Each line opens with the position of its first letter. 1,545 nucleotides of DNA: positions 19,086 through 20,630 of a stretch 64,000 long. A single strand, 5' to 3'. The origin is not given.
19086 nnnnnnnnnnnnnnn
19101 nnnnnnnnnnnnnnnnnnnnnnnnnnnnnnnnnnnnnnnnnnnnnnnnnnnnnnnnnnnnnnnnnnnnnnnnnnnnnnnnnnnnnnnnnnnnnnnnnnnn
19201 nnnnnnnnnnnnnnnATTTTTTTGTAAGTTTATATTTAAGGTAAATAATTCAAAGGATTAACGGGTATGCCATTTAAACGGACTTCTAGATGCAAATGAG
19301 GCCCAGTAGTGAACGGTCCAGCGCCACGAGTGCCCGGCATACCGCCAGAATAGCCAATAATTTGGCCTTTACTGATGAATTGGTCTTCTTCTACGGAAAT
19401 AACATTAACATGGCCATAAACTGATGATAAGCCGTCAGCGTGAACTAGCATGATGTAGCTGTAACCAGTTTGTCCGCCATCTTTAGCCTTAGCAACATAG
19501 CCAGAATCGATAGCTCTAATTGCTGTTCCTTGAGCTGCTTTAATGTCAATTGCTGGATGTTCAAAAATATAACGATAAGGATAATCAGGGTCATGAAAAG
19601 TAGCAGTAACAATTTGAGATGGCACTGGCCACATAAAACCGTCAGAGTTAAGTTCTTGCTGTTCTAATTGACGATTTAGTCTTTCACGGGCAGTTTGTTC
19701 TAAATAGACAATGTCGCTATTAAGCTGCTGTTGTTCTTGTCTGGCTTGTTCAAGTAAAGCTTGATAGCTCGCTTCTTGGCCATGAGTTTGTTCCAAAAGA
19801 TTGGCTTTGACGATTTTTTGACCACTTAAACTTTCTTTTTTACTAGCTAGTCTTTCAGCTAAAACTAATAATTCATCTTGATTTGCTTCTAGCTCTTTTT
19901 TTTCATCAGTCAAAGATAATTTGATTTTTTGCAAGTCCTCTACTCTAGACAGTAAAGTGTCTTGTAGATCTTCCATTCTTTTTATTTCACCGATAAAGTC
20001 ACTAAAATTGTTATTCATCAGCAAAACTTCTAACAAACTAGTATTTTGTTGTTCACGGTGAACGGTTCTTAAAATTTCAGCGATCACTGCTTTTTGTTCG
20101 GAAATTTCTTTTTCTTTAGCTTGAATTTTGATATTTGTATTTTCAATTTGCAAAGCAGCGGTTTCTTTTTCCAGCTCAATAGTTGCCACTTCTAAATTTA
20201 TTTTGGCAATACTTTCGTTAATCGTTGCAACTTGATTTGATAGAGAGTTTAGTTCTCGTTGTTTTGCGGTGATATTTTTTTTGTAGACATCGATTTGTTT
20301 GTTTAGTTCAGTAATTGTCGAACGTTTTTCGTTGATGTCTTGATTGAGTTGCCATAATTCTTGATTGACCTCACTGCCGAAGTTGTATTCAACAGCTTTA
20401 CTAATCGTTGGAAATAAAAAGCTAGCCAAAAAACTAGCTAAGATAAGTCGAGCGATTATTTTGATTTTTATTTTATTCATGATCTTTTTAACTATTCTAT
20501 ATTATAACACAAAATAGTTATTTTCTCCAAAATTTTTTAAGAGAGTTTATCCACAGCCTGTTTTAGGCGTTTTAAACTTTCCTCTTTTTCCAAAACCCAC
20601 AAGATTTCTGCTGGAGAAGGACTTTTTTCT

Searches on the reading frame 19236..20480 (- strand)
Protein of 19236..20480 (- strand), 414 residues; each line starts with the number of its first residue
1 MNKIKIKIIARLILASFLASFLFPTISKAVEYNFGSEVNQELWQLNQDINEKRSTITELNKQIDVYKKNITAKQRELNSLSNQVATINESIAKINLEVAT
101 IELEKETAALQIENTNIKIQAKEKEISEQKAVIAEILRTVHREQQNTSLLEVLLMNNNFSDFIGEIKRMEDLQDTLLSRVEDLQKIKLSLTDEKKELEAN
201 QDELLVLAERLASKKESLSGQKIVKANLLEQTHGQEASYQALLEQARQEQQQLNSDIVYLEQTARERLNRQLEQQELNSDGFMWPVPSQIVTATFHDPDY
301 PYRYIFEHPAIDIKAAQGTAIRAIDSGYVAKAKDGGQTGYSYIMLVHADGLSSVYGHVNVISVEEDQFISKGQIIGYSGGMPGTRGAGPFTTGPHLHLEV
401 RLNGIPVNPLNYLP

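Call 74: search_protein_families(library=pfam, proteins=[window:19236-20480:-], max_evalue=0.001)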
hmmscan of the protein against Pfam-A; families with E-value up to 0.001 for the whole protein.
window:19236-20480:- (414 aa): 2 families
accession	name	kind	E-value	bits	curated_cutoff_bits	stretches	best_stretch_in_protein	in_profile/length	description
PF01551.29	Peptidase_M23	-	6e-23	81.3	28.7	1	308-409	3-96/96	Peptidase family M23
PF24568.1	CC_PcsB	-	1.7e-05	25.1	27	1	119-172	1-54/75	Peptidoglycan hydrolase PcsB, coiled-coil domain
